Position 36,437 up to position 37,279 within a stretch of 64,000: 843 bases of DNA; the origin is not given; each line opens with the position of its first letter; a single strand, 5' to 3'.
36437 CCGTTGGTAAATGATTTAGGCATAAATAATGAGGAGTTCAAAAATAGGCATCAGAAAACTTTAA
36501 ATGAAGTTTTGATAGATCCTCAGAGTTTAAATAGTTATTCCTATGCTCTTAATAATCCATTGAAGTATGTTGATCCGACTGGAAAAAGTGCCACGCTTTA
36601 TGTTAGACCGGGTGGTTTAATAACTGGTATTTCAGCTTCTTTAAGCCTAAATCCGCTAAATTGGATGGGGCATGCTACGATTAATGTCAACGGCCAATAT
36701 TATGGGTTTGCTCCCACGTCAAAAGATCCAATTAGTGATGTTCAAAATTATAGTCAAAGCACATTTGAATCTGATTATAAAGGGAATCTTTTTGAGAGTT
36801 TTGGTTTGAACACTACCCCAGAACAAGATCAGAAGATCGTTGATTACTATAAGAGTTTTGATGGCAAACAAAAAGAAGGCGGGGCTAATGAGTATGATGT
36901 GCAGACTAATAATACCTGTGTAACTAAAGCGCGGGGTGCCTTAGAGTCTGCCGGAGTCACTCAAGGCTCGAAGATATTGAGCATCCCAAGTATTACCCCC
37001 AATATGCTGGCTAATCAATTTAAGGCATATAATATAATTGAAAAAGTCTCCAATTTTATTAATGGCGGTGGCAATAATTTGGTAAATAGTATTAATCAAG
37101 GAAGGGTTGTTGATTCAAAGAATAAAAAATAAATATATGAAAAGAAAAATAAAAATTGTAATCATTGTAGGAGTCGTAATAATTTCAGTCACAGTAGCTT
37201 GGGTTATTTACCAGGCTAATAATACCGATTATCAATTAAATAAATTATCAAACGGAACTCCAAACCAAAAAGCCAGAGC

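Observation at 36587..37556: Unclassified RHS toxin tip plus a tightly coupled TM immunity candidate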

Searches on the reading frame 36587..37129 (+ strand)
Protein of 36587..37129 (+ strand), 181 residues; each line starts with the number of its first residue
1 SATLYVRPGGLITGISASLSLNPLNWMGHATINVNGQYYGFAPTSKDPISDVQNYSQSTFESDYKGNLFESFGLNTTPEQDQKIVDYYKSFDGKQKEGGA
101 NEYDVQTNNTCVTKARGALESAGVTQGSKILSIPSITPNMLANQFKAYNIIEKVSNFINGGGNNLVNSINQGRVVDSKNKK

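Call 7: search_protein_families(library=pfam, proteins=[window:36587-37129:+], max_evalue=10)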
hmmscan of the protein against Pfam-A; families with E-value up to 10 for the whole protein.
window:36587-37129:+ (181 aa): 0 families

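Call 8: search_protein_families(library=ncbifam, proteins=[window:36587-37129:+], max_evalue=10)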
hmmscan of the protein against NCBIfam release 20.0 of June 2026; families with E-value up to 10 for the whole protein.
window:36587-37129:+ (181 aa): 0 families

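Call 9: find_homologous_proteins(query=window:36587-37129:+, max_evalue=0.01)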
Query window:36587-37129:+: 46 candidates shared short words with the query, none scored E <= 0.01.
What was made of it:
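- Tried and rejected: Word-index homology search with the tip (call 9).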

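Call 10: search_solved_structures(query=window:36587-37129:+, max_evalue=10)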
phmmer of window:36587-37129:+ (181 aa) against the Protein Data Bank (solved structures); distinct sequences matched with E-value up to 10: 2.
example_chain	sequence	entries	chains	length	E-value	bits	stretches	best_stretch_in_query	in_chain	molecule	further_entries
9e8z_C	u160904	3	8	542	0.28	14.2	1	59-100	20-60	Retron Ec83 probable ATPase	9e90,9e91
9o4a_A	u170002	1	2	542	0.29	14.2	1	59-100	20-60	Retron Ec83 probable ATPase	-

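Call 18: predict_structure(protein=window:36587-37129:+)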
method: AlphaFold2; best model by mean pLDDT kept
length: 181 residues; sequences in the alignment: 1
mean_pLDDT: 36.4   pTM: 0.37
mean pLDDT of the five models: 36.4, 33.6, 32.5, 30.6, 30.1
residues with pLDDT >= 90: 0; 70-90: 0; 50-70: 20; < 50: 161
segments of 3 or more residues with pLDDT < 50: 1-55, 63-74, 91-181
pLDDT, mean of each block of 10 residues (from residue 1): 35 36 29 35 33 52 48 49 54 37 32 38 31 26 27 35 32 28 31
secondary structure, 60 per line:
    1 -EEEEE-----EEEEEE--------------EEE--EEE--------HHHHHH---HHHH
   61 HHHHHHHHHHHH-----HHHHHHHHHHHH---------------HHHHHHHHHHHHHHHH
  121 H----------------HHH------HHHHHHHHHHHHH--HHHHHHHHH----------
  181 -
elements in order: E2-6 E12-17 E32-34 E37-39 H48-53 H57-72 H78-89 H105-121 H147-159 H162-170
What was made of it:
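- Tried and rejected: Single-sequence AlphaFold of the tip was useless (pLDDT 36, call 18).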

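Call 24: search_protein_representatives(protein=window:36587-37129:+)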
Query: 181 residues. Proteins with E-value up to 0.001 (for the whole library): 13; up to 1e-10: 7; up to 1e-30: 0. The best 13 are listed.
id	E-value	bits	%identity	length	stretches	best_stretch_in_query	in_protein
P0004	1.5e-26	109.5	44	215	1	3-171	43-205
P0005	1.3e-20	90.2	38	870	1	18-173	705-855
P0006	1.3e-14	70.6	34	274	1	2-170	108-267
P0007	3.0e-14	69.5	40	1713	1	27-180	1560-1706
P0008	5.3e-13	65.4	39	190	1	19-153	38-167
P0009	1.8e-12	63.7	40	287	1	8-142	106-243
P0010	5.1e-12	62.2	37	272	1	14-169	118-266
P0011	8.4e-10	55.0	33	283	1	27-127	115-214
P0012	6.7e-07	45.5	33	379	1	2-166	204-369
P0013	8.5e-07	45.2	36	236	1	20-127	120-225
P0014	3.6e-06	43.2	48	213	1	27-90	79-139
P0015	7.3e-06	42.2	33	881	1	26-135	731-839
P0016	2.4e-05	40.5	34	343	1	26-167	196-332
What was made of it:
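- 36587..37132 (+): Toxin tip (181 aa plus stop), a permuted NlpC/P60-fold Cys-His hydrolase. Invariant His29 (36671-36673), Gln53 (36743-36745) and Cys111 (36917-36919). 13 relatives found (call 24).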

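Call 31: search_solved_structures(query=A1, max_evalue=10, show_alignments=3)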
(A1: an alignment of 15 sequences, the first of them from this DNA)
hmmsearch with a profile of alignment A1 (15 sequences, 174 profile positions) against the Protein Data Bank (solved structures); distinct sequences matched with E-value up to 10: 3.
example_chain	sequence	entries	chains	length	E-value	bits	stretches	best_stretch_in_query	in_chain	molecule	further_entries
5oki_A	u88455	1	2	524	0.81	12.5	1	93-141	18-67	DNA polymerase epsilon catalytic subunit A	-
6s1c_A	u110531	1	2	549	0.85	12.4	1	93-141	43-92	DNA polymerase epsilon catalytic subunit A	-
3pam_A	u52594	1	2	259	1.6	11.5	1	107-168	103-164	Transmembrane protein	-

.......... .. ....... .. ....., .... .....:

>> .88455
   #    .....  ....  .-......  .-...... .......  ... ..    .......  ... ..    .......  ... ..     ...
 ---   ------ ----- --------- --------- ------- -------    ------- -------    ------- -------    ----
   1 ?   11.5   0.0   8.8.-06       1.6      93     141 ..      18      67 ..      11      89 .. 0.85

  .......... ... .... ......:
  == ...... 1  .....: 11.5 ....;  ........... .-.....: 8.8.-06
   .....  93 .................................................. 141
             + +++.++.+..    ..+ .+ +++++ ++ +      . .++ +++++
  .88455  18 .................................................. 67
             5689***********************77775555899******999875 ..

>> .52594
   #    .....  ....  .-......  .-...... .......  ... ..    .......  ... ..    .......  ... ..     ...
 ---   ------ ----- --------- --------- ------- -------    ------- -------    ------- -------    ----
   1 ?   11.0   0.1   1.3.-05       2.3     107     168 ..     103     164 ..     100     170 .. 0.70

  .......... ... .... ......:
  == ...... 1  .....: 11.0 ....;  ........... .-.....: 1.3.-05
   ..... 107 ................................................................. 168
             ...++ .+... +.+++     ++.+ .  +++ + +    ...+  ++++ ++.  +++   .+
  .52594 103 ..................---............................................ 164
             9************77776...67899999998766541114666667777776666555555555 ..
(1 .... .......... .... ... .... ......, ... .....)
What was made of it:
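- On TseH family (Pfam DUF6695): The family profile does not find the 6V98 sequence at E<=10 (call 31).
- The profile of the family does not hit any PDB sequence at E<=10 (call 31).
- Tried and rejected: The family profile against PDB sequences gave only chance hits, such as DNA polymerase epsilon at E=0.8 (call 31).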

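Call 32: search_protein_families(library=pfam, alignment_id=A1, max_evalue=10)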
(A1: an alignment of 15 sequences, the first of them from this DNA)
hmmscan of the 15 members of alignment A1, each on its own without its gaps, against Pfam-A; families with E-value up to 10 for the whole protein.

A. member 1, seq(181 aa): 0 families

B. families by the number of members that match (of 15 scanned): 14 families
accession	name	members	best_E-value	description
PF13387.12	Lnb_N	8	0.00025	Lnb N-terminal periplasmic domain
PF05903.20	Peptidase_C97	3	0.00062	PPPDE putative peptidase domain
PF05608.18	RTE1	3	0.009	RTE1-like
PF05337.16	CSF-1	1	0.0088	Macrophage colony stimulating factor-1 (CSF-1)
PF23774.1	TPR_GEMI5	1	0.027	GEMI5 TPR domain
PF19095.5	DUF5783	1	0.033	Family of unknown function (DUF5783)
PF15838.10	LLCFC1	1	0.038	LLLL and CFNLAS motif-containing protein 1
PF18065.6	PatG_C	1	0.063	PatG C-terminal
PF16850.11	Inhibitor_I66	1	0.063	Peptidase inhibitor I66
PF13059.11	DUF3922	1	0.091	Protein of unknown function (DUF3992)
PF18582.6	HZS_alpha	1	0.093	Hydrazine synthase alpha subunit middle domain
PF13566.11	DUF4130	1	0.15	Domain of unknown function (DUF4130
PF15763.10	DUF4692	1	0.2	Regulator of human erythroid cell expansion (RHEX)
PF21459.3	INI1_DNA-bd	1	0.23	SWI/SNF Subunit INI1, DNA binding domain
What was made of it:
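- Closest known: TseH. Different: There is no hit to DUF6695 or to the 6V98 sequence (calls 7, 31, 32).
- Closest known: Tox-Act1 / Imm-Act1, Salmonella SPI-6 T6SS. Same: Here 8 of 15 members give sub-threshold Lnb_N hits (call 32).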

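Call 33: find_homologous_proteins(query=A1, max_evalue=0.001)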
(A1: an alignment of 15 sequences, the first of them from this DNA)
Query A1 (15 sequences) (181 aa, profile of the alignment): 2 proteins with E <= 0.001 among 1478 candidates.
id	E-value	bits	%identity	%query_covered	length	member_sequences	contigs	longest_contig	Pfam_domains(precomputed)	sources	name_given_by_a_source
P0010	7.3e-57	210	33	93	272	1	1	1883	-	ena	-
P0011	6.7e-45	171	34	54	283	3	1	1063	-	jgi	jgi:RHS repeat-associated protein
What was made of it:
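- Tried and rejected: With the family profile it returned only 2 members that were already known (call 33).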

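Call 37: search_protein_families(library=pfam, proteins=[P0004, P0006, P0008, P0009, P0010, P0011, P0012, P0013, P0014, P0016], max_evalue=1)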
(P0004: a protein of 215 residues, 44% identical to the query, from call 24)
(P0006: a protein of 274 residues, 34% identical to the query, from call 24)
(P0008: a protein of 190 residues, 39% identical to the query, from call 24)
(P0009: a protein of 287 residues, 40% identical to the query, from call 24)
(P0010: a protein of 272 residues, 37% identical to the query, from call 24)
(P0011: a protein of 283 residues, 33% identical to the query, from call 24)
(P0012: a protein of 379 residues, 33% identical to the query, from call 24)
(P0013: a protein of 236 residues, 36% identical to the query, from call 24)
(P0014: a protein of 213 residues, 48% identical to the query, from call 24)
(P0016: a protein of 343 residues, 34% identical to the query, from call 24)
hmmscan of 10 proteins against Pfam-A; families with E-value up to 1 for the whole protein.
P0004 (215 aa): 2 families
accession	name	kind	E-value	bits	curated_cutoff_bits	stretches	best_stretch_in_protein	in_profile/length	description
PF05903.20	Peptidase_C97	-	0.0065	16.8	29.2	1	65-146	35-111/151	PPPDE putative peptidase domain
PF13387.12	Lnb_N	-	0.015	15.3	22.2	1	99-160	96-155/175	Lnb N-terminal periplasmic domain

P0006 (274 aa): 0 families

P0008 (190 aa): 1 family
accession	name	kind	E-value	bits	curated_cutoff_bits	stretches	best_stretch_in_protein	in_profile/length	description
PF23774.1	TPR_GEMI5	-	0.035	14.1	33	1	104-145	77-118/209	GEMI5 TPR domain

P0009 (287 aa): 1 family
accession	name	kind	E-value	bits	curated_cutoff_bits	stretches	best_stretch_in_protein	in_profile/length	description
PF03825.22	Nuc_H_symport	-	0.21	11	25.9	1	3-29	92-118/400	Nucleoside H+ symporter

P0010 (272 aa): 4 families
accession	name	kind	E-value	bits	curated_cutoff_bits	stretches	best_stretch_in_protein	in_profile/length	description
PF05903.20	Peptidase_C97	-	0.002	18.5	29.2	1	132-221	34-120/151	PPPDE putative peptidase domain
PF05337.16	CSF-1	-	0.046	14.3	25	0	234-266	101-131/140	Macrophage colony stimulating factor-1 (CSF-1)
PF18582.6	HZS_alpha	-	0.17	12.9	26.6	1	116-152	28-64/98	Hydrazine synthase alpha subunit middle domain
PF05608.18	RTE1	-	0.19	12.2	29.4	1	131-221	42-127/149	RTE1-like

P0011 (283 aa): 1 family
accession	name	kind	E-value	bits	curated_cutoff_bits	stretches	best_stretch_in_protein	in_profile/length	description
PF07886.16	BA14K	-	0.19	12.2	26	1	55-66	10-21/30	BA14K-like protein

P0012 (379 aa): 3 families
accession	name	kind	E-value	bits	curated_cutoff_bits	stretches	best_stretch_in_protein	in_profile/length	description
PF03527.20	RHS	-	0.0071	16.6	27.9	1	77-109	1-33/38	RHS protein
PF13387.12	Lnb_N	-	0.021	14.8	22.2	1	301-325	127-151/175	Lnb N-terminal periplasmic domain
PF19095.5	DUF5783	-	0.28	11.7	32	0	283-309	7-33/105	Family of unknown function (DUF5783)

P0013 (236 aa): 2 families
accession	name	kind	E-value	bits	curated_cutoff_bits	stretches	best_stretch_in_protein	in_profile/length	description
PF01168.26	Ala_racemase_N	-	0.0052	16.9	24.1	1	2-26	116-139/220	Alanine racemase, N-terminal domain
PF13387.12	Lnb_N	-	0.03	14.3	22.2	1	196-221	127-152/175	Lnb N-terminal periplasmic domain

P0014 (213 aa): 0 families

P0016 (343 aa): 4 families
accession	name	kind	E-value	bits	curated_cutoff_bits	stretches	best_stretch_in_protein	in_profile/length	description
PF13387.12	Lnb_N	-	6.4e-05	23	22.2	0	271-291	132-152/175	Lnb N-terminal periplasmic domain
PF05608.18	RTE1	-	0.03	14.9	29.4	1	227-295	72-133/149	RTE1-like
PF15838.10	LLCFC1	-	0.086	13.2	27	1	223-253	17-47/72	LLLL and CFNLAS motif-containing protein 1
PF23495.1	YbgU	-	0.096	13.2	27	1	53-67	17-31/35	YbgU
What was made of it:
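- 36587..37132 (+): Sub-threshold Pfam hits to Lnb_N and Peptidase_C97 in family members (calls 32, 37).
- On Lnb_N / DUF4105 (PF13387): P0016 reaches 23.0 bits against 22.2 for the whole sequence, but no stretch passes on its own (calls 32, 37).
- Closest known: Lnb / DUF4105. Same: P0016 scores 23.0 bits against a cut-off of 22.2 (calls 32, 37).
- In P0010 the Peptidase_C97 match is collinear across both motifs (calls 32, 37). Peptidase_C97 is the only Pfam model that aligns collinearly across both catalytic motifs, at sub-threshold level (P0010, 18.5 bits against a cut-off of 29.2, call 37).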

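Call 41: predict_structure(alignment_id=A2)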
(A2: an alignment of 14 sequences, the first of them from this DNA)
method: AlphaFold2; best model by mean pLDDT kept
length: 181 residues; sequences in the alignment: 14
mean_pLDDT: 86.8   pTM: 0.86
mean pLDDT of the five models: 86.8, 85.9, 85.2, 84.9, 84.6
residues with pLDDT >= 90: 105; 70-90: 51; 50-70: 23; < 50: 2
segments of 3 or more residues with pLDDT < 50: none
pLDDT, mean of each block of 10 residues (from residue 1): 95 88 88 96 64 91 94 97 95 64 61 93 91 90 95 89 90 84 47
secondary structure, 60 per line:
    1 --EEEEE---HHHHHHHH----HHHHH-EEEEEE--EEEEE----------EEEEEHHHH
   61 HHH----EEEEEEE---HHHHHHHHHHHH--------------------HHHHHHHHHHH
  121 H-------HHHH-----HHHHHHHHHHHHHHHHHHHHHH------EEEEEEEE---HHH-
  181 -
elements in order: E3-7 H11-18 H23-27 E29-34 E37-41 E52-56 H57-63 E68-74 H78-89 H110-121 H129-132 H138-159 E166-173
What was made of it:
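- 36587..37132 (+): AlphaFold pLDDT 86.8, pTM 0.86 (call 41).
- On Permuted NlpC/P60 (permuted papain fold) superfamily: AlphaFold model at pLDDT 86.8: His29 at the start of strand 29-34 and Cys111 at the start of helix 110-121 (call 41).
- AlphaFold with a 14-sequence alignment gave pLDDT 86.8 and pTM 0.86 (call 41). In the model, Cys111 lies at the start of helix 110-121 and His29 at the start of strand 29-34 (call 41).
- Tried and rejected: The alignment-based run replaced it (call 41).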

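Call 44: fold_search(model_id=the predicted structure, library=pdb)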
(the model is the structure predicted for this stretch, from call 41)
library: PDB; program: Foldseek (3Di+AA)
matches with E <= 10: 133; with E <= 0.001: 0
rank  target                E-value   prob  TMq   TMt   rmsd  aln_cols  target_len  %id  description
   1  3ebq                  5.3e-02  0.69  0.37  0.44   9.6       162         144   18  Crystal structure of human PPPDE1 (released 2008-11-04)
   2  2wp7                  1.6e-01  0.18  0.29  0.32  15.8       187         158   16  Crystal structure of deSUMOylase(DUF862) (released 2010-09-01)
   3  3kw0_B                5.0e-01  0.11  0.27  0.26  10.1       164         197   12  Crystal structure of Cysteine peptidase (NP_982244.1) from BACILLUS CEREUS ATCC 10987 at 2.50 A resolution (released 2009-12-15)
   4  3kw0_A                6.8e-01  0.08  0.26  0.25  10.2       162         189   11  Crystal structure of Cysteine peptidase (NP_982244.1) from BACILLUS CEREUS ATCC 10987 at 2.50 A resolution (released 2009-12-15)
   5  3ty6_C                6.8e-01  0.03  0.15  0.16  14.2       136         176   13  ATP-dependent Protease HslV from Bacillus anthracis str. Ames (released 2011-10-05)
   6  4hhv_A                1.1e+00  0.02  0.14  0.21  13.5       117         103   14  Crystal structure of ceramide transfer protein pleckstrin homology domain (released 2013-11-27)
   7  1e94_A                1.2e+00  0.01  0.15  0.15  13.9       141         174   12  HslV-HslU from E.coli (released 2000-11-17)
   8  3gag_C                1.3e+00  0.02  0.12  0.11  15.1       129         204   10  Crystal structure of a nitroreductase-like protein (smu.346) from streptococcus mutans at 1.70 A resolution (released 2009-03-10)
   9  3hk0_A                1.6e+00  0.04  0.14  0.11   7.7        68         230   12  Crystal Structure of the RA and PH Domains of Grb10 (released 2009-08-04)
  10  3pp2_B                1.7e+00  0.03  0.15  0.21  11.5        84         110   10  Crystal structure of the pleckstrin homology domain of ArhGAP27 (released 2010-12-08)
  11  4hhv_B                1.9e+00  0.03  0.16  0.25  11.2       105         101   10  Crystal structure of ceramide transfer protein pleckstrin homology domain (released 2013-11-27)
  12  6kr1_K                2.2e+00  0.02  0.15  0.16  10.8       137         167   12  ATP dependent protease HslV from Staphylococcus aureus (released 2020-07-15)
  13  6kr1_A                2.2e+00  0.02  0.16  0.17  13.7       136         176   12  ATP dependent protease HslV from Staphylococcus aureus (released 2020-07-15)
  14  2owl_B                2.2e+00  0.01  0.14  0.09  19.1       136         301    9  Crystal structure of E. coli RdgC (released 2007-03-20)
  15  1m4y_A                2.2e+00  0.01  0.14  0.14  14.9       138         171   14  Crystal structure of HslV from Thermotoga maritima (released 2003-05-06)
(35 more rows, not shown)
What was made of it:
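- Foldseek against PDB puts PPPDE1, DeSI and 3kw0 on top (call 44).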

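Call 52: find_related_loci(query=window:36587-37129:+, collection=genome_contigs, flank=6000)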
Query window:36587-37129:+ (181 aa) in genome_contigs; peptide patterns used: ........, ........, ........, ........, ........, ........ (x = any residue, [..] = any of these).
87 stretches matched a pattern, but none encodes a relative of the query by tblastn (E <= 1e-3).

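Call 54: find_related_loci(query=A3, collection=genome_contigs, flank=6000)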
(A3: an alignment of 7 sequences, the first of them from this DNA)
Query A3 (181 aa) in genome_contigs; peptide patterns used: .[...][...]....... (x = any residue, [..] = any of these).
10 stretches matched a pattern, but none encodes a relative of the query by tblastn (E <= 1e-3).
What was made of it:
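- Tried and rejected: Two genome_contigs scans found no relative (calls 52, 54).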

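Call 55: find_related_loci(query=A3, collection=metagenome_contigs, flank=6000)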
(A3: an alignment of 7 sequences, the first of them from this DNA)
Query A3 (181 aa) in metagenome_contigs; peptide patterns used: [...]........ (x = any residue, [..] = any of these).
72 stretches matched a pattern; 2 encode a relative of the query (tblastn E <= 1e-3); 2 distinct loci.
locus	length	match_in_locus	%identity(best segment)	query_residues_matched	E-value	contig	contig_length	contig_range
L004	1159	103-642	78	1-181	1e-103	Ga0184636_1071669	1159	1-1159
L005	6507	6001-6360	31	1-126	7e-13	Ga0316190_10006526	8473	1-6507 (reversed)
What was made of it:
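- Tried and rejected: The metagenome scan added only one truncated locus, L005 (call 55).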

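Call 56: find_encoding_contigs(protein=P0007, flank=4000, max_places=3)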
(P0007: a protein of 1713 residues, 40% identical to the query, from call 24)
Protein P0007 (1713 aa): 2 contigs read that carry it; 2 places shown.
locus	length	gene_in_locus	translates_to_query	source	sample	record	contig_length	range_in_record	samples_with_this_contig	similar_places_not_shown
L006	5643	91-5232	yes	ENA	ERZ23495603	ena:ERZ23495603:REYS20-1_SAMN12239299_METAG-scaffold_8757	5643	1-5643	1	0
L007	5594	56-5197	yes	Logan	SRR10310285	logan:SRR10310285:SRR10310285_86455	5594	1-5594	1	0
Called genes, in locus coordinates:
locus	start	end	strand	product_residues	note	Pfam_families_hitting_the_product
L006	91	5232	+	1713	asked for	PF00041:fn3 (weak), PF18911:PKD_4 (faint), PF20148:DUF6531, PF05593:RHS_repeat (faint), PF25023:TEN_YD-shell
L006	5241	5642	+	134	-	?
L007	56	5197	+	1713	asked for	PF00041:fn3 (weak), PF18911:PKD_4 (faint), PF20148:DUF6531, PF05593:RHS_repeat (faint), PF25023:TEN_YD-shell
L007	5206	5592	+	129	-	?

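Call 57: find_encoding_contigs(protein=P0005, flank=4000, max_places=3)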
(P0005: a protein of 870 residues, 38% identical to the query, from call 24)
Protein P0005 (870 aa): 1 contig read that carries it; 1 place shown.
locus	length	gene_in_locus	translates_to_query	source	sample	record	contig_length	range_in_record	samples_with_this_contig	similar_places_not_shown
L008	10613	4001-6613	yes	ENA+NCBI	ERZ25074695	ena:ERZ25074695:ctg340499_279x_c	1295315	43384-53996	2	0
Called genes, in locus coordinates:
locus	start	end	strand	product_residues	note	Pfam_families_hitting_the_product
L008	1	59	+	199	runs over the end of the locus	-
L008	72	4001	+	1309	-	PF03534:SpvB, PF05593:RHS_repeat (faint), PF20041:DUF6443, PF25023:TEN_YD-shell (weak)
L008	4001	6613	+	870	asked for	PF00082:Peptidase_S8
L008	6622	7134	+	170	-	-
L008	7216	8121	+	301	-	PF15529:Ntox24 (faint)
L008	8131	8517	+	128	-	PF15580:Imm53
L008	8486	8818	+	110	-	-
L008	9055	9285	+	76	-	PF10049:DUF2283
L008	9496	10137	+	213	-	-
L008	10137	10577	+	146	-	-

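Call 58: find_encoding_contigs(protein=P0004, flank=4000, max_places=3)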
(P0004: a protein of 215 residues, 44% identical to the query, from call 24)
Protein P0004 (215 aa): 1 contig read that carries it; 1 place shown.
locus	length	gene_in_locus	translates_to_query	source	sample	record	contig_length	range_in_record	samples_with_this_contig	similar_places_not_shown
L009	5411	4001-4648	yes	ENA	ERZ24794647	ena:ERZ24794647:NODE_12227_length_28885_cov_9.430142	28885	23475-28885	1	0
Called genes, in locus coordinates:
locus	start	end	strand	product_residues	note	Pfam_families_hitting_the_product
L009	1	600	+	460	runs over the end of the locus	PF00188:CAP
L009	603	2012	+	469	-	PF01225:Mur_ligase, PF08245:Mur_ligase_M, PF02875:Mur_ligase_C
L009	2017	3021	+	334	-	PF01565:FAD_binding_4, PF02873:MurB_C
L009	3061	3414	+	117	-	PF02482:Ribosomal_S30AE (weak)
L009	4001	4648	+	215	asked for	-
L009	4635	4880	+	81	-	-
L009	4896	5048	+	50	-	-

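Call 62: find_encoding_contigs(protein=P0016, flank=3000, max_places=2)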
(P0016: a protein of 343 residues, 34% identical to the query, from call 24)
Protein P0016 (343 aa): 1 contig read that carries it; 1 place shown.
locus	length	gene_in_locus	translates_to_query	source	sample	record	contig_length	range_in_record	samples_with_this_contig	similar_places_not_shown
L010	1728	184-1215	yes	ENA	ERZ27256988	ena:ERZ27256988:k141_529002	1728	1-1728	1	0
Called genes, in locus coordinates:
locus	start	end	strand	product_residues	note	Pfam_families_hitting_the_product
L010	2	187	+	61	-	?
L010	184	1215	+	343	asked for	-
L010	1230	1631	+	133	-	-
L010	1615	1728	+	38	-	?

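Call 63: find_encoding_contigs(protein=P0012, flank=3000, max_places=2)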
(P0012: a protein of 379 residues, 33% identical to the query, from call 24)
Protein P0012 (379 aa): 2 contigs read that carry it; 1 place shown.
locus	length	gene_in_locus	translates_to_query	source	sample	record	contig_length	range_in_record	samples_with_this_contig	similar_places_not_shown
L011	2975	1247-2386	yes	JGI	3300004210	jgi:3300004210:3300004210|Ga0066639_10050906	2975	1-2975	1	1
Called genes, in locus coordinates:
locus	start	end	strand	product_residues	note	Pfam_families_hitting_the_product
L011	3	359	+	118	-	?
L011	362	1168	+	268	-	PF00561:Abhydrolase_1, PF12146:Hydrolase_4, PF12697:Abhydrolase_6, PF00326:Peptidase_S9 (weak)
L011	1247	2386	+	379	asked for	PF25023:TEN_YD-shell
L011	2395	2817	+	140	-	-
